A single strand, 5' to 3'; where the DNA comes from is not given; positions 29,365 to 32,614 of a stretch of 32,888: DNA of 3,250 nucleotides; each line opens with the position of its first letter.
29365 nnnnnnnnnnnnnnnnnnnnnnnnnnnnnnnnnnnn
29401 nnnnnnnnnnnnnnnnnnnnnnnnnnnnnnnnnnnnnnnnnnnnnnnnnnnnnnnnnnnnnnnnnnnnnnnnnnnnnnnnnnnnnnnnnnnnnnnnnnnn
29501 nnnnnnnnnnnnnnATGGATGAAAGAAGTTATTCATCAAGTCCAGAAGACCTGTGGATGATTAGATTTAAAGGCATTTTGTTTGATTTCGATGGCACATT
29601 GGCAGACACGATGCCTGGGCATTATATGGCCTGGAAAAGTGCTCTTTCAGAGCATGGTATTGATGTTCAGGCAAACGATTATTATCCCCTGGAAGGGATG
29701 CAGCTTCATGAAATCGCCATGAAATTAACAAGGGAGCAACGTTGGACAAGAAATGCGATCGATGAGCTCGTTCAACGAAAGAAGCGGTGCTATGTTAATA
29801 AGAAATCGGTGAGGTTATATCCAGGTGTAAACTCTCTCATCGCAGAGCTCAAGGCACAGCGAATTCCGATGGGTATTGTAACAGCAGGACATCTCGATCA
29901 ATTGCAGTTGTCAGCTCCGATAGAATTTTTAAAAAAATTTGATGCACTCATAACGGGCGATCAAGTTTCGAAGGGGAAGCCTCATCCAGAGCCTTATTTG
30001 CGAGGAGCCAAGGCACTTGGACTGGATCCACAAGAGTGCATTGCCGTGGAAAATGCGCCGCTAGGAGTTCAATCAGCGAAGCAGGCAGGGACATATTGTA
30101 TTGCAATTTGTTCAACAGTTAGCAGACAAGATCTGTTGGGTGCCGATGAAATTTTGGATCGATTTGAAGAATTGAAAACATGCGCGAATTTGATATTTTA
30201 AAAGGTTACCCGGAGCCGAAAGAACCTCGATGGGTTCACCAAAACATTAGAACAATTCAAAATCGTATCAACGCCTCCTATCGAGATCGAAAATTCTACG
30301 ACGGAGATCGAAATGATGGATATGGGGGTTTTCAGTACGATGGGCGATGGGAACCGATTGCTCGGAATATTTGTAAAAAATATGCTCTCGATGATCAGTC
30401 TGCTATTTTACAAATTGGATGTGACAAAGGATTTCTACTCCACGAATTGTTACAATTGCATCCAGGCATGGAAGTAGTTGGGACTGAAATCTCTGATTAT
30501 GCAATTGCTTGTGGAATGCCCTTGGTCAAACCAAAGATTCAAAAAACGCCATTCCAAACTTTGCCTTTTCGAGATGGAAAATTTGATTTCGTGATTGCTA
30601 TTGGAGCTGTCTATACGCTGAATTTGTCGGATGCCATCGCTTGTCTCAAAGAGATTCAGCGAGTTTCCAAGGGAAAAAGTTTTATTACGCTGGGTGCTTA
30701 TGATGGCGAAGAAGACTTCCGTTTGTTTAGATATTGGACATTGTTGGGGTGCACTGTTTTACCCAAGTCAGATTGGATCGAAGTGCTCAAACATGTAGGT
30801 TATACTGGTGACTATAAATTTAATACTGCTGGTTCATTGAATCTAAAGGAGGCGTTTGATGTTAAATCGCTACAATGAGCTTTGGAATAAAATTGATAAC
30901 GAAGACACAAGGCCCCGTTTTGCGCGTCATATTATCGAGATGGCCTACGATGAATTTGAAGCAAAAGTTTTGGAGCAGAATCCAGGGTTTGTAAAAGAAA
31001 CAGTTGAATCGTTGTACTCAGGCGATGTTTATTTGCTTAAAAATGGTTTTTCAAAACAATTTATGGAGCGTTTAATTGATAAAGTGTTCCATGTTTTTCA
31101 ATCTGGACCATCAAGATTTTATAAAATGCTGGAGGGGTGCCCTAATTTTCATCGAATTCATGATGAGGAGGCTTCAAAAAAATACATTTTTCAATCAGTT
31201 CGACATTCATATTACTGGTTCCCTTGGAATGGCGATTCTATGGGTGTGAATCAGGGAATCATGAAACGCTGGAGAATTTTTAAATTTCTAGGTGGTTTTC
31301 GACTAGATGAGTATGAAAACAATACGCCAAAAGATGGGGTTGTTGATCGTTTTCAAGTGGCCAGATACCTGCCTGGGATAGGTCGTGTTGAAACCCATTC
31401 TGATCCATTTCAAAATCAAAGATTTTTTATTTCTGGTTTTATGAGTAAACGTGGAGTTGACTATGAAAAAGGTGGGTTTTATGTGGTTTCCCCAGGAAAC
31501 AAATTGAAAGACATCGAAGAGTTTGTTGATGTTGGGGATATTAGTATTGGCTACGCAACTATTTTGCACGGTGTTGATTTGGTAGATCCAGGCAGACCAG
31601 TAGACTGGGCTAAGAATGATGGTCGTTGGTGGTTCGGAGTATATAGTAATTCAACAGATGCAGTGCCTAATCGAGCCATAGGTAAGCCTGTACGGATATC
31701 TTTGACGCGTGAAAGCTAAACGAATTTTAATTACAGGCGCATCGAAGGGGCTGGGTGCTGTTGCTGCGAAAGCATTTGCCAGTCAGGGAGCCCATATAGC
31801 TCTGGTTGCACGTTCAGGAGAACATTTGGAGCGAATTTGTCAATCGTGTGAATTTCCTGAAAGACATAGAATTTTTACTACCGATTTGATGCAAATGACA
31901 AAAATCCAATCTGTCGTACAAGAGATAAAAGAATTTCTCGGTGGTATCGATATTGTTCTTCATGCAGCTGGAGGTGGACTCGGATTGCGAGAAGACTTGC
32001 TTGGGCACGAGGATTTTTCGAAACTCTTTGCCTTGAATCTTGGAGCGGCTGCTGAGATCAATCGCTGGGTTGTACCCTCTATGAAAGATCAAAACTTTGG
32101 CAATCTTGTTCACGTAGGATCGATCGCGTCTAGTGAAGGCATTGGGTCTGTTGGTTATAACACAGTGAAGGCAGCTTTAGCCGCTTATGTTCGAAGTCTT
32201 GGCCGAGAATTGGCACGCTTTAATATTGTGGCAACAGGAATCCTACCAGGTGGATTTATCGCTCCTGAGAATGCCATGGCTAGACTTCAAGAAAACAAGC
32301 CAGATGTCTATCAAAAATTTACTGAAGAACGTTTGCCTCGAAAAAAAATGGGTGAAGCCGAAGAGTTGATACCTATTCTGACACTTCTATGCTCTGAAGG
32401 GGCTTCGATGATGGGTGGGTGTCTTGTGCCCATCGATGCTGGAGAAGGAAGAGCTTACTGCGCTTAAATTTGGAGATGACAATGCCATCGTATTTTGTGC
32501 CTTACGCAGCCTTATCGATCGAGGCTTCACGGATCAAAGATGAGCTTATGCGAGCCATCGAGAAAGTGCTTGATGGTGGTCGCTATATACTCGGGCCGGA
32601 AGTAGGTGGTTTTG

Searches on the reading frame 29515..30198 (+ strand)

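Call 5: search_protein_families(library=pfam, proteins=[window:29515-30198:+], max_evalue=0.01)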
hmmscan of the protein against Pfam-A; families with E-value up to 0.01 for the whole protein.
window:29515-30198:+ (228 aa): 3 families
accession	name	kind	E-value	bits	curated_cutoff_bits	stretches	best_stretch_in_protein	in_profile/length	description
PF13419.12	HAD_2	-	2.1e-34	119.6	23.8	1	21-198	1-178/178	Haloacid dehalogenase-like hydrolase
PF00702.32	Hydrolase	-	2.1e-28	100.5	26.4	1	19-192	2-191/191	haloacid dehalogenase-like hydrolase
PF12710.13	HAD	-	7.3e-07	30.2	27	1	21-148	1-130/189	haloacid dehalogenase-like hydrolase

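Call 6: search_protein_families(library=ncbifam, proteins=[window:29515-30198:+], max_evalue=0.01)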
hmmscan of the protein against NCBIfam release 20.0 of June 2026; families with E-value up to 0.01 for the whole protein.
window:29515-30198:+ (228 aa): 34 families (the best 25 are shown)
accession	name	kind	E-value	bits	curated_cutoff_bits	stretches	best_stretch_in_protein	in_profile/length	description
NF053653.1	InDiPhoBT2121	equivalog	1.8e-40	138.8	245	1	19-219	2-210/216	inorganic diphosphatase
TIGR02009.1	PGMB-YQAB-SF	subfamily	3.8e-38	131.5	153.35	1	19-198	2-186/186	beta-phosphoglucomutase family hydrolase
TIGR01990.1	bPGM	equivalog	1.1e-33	116.8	189.4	1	18-198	1-186/187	beta-phosphoglucomutase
NF008610.0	PRK11587.1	equivalog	2.6e-31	108.7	282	1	17-221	2-204/219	sugar phosphatase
NF008000.0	PRK10725.1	equivalog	3.8e-23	82.6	215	1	17-196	4-183/188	fructose-1-phosphate/6-phosphogluconate phosphatase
TIGR01449.2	PGP_bact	equivalog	9e-23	80.9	180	1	21-221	1-210/213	phosphoglycolate phosphatase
NF008087.0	PRK10826.1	equivalog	3.2e-22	79.2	191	1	18-206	7-199/222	hexitol phosphatase HxpB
NF009804.0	PRK13288.1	equivalog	2.5e-20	72.9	218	1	18-209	3-192/215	pyrophosphatase PpaX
NF009695.0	PRK13222.1-2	equivalog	9.5e-20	71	225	1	16-222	4-220/226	phosphoglycolate phosphatase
TIGR01509.1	HAD-SF-IA-v3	subfamily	5.4e-19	68.9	29.4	1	73-197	34-153/154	HAD-IA family hydrolase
NF009697.0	PRK13222.1-4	equivalog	1.5e-17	63.7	327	1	17-201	6-196/232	phosphoglycolate phosphatase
NF046057.1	bifunc_MtlD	equivalog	3e-17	62.3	800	1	18-198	7-191/683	bifunctional mannitol-1-phosphate dehydrogenase/phosphatase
TIGR02253.1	CTE7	subfamily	4.1e-16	59.4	169.75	1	19-206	3-202/221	TIGR02253 family HAD-type hydrolase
NF009694.0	PRK13222.1-1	equivalog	8.3e-16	58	415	1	94-201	105-213/252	phosphoglycolate phosphatase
NF007854.0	PRK10563.1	equivalog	1.2e-15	57.8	211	1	16-205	2-192/221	6-phosphogluconate phosphatase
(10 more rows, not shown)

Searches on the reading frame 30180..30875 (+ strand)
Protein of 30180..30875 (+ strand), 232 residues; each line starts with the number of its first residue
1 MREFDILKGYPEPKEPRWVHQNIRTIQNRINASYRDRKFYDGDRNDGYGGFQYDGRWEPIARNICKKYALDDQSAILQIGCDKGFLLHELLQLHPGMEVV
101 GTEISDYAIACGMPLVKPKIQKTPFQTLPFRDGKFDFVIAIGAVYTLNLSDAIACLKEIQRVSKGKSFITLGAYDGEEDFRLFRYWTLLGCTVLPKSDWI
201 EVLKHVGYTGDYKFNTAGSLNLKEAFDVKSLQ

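Call 5: search_protein_families(library=pfam, proteins=[window:30180-30875:+], max_evalue=0.01)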
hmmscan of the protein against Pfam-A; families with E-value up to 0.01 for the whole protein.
window:30180-30875:+ (232 aa): 5 families
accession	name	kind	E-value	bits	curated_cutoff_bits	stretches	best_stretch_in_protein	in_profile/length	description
PF08241.18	Methyltransf_11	-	7.7e-11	42.9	21.2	1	77-165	1-89/95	Methyltransferase domain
PF13649.12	Methyltransf_25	-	5.7e-10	40.2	27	1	76-164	1-94/97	Methyltransferase domain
PF13847.12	Methyltransf_31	-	3.3e-07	30.5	27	1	71-175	2-113/145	Methyltransferase domain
PF08242.18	Methyltransf_12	-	6.1e-07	30.5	30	1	77-162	1-91/98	Methyltransferase domain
PF07021.18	MetW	-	0.0087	16.1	21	0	71-169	12-107/193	Methionine biosynthesis protein MetW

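Call 6: search_protein_families(library=ncbifam, proteins=[window:30180-30875:+], max_evalue=0.01)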
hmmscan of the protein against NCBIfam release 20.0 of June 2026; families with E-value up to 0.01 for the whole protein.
window:30180-30875:+ (232 aa): 14 families
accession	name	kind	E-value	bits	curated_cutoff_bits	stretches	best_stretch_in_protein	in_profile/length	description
NF004452.0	PRK05785.1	equivalog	2.8e-09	36.8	207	1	23-176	4-151/228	hypothetical protein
TIGR02081.1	metW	equivalog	6.1e-05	22.6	189.5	1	70-164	11-103/194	methionine biosynthesis protein MetW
NF045667.1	MTase_DVU1556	equivalog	0.00012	21.6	155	1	63-165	13-113/213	DVU_1556 family methyltransferase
NF045882.1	PLipidMtase_Leg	equivalog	0.00013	21.8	390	1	60-169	31-141/207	phospholipid N-methyltransferase PmtA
NF008300.0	PRK11088.1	equivalog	0.00014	21.4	303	1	62-143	72-160/272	23S rRNA (guanine(745)-N(1))-methyltransferase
NF040539.1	AST_met_ArsM_2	exception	0.0003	20.7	240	1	64-166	48-158/262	putative arsinothricin biosynthesis methyltransferase ArsM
NF047649.1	MTase_UXPK_star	exception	0.00064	18.8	460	1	74-166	79-176/283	methyltransferase/UXPK-star double selenoprotein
TIGR03587.1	Pse_Me-ase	hypoth_equivalog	0.00087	19.5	112.05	1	71-164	42-135/204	pseudaminic acid biosynthesis-associated methylase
NF001244.0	PRK00216.1-5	equivalog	0.00088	18.6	216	1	62-166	38-148/236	bifunctional demethylmenaquinone methyltransferase/2-methoxy-6-polyprenyl-1,4-benzoquinol methylase UbiE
NF041537.1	ArsM_AhpD_UU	exception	0.00095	18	510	1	76-210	80-224/345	arsenite methyltransferase/AhpD domain selenoprotein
TIGR02072.1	BioC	equivalog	0.0011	18.9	184.95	1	70-147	32-110/244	malonyl-ACP O-methyltransferase BioC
TIGR01934.1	MenG_MenH_UbiE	subfamily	0.0031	16.9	158.35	1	62-168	29-138/223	ubiquinone/menaquinone biosynthesis methyltransferase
NF001241.0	PRK00216.1-2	equivalog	0.004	16.8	327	1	96-166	73-142/231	demethylmenaquinone methyltransferase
NF001243.0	PRK00216.1-4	equivalog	0.0082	15.5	235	0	126-165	108-145/237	demethylmenaquinone methyltransferase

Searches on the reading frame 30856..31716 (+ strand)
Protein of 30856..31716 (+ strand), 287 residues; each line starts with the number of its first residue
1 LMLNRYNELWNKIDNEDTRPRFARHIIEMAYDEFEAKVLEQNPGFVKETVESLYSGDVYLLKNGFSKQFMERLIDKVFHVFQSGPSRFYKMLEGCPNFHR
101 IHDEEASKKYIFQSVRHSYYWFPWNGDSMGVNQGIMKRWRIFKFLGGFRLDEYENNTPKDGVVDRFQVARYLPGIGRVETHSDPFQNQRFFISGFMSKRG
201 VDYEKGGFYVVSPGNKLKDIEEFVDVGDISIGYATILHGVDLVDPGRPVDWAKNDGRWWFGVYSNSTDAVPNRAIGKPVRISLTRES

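Call 5: search_protein_families(library=pfam, proteins=[window:30856-31716:+], max_evalue=0.01)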
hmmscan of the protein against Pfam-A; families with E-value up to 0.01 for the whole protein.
window:30856-31716:+ (287 aa): 1 family
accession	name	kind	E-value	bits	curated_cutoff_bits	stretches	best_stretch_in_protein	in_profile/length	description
PF00626.27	Gelsolin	-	0.0088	16.3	21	0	46-69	8-28/76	Gelsolin repeat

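Call 6: search_protein_families(library=ncbifam, proteins=[window:30856-31716:+], max_evalue=0.01)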
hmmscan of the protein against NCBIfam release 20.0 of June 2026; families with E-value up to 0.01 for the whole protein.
window:30856-31716:+ (287 aa): 0 families

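Call 14: search_protein_families(library=pfam, proteins=[window:30856-31716:+], max_evalue=0.01)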
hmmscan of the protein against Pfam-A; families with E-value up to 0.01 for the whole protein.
window:30856-31716:+ (287 aa): 1 family
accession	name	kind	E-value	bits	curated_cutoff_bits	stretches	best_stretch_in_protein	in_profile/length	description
PF00626.27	Gelsolin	-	0.0088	16.3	21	0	46-69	8-28/76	Gelsolin repeat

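Call 68: search_solved_structures(query=window:30856-31716:+, max_evalue=1)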
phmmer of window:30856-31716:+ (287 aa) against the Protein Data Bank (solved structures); distinct sequences matched with E-value up to 1: 4.
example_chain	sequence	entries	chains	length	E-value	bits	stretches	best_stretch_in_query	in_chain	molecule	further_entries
4lgn_A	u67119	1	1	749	0.18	14.4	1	225-280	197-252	Cellulose-binding, family II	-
3hmr_A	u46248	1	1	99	0.21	14.2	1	107-141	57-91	Hepatocyte growth factor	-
2qj4_A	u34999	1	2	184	0.53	12.9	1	107-142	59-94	Hepatocyte growth factor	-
4iua_A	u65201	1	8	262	0.95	12.1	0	107-142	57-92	Hepatocyte growth factor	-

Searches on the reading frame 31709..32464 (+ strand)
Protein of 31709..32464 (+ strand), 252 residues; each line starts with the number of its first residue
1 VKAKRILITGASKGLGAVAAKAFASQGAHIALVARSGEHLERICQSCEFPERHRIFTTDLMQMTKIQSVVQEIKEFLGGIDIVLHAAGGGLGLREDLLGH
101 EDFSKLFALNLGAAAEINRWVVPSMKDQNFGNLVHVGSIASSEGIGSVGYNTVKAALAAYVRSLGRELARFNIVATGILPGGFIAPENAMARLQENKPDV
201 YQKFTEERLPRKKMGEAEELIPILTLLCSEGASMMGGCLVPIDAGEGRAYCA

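Call 14: search_protein_families(library=pfam, proteins=[window:31709-32464:+], max_evalue=0.01)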
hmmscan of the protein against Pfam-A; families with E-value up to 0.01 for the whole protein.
window:31709-32464:+ (252 aa): 5 families
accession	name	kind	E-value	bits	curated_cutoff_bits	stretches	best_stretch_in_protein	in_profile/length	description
PF00106.31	adh_short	-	4.4e-34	118.1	26.6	1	4-185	1-184/195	short chain dehydrogenase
PF13561.12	adh_short_C2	-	1.5e-31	110.3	27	1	10-245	1-234/236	Enoyl-(Acyl carrier protein) reductase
PF08659.16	KR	-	1.5e-07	32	22.6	1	6-167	3-169/180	KR domain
PF13460.12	NAD_binding_10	-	0.0024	18.2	27.2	1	10-162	1-126/184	NAD(P)H-binding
PF01370.27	Epimerase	-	0.0059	16.5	20.9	1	6-96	1-80/240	NAD dependent epimerase/dehydratase family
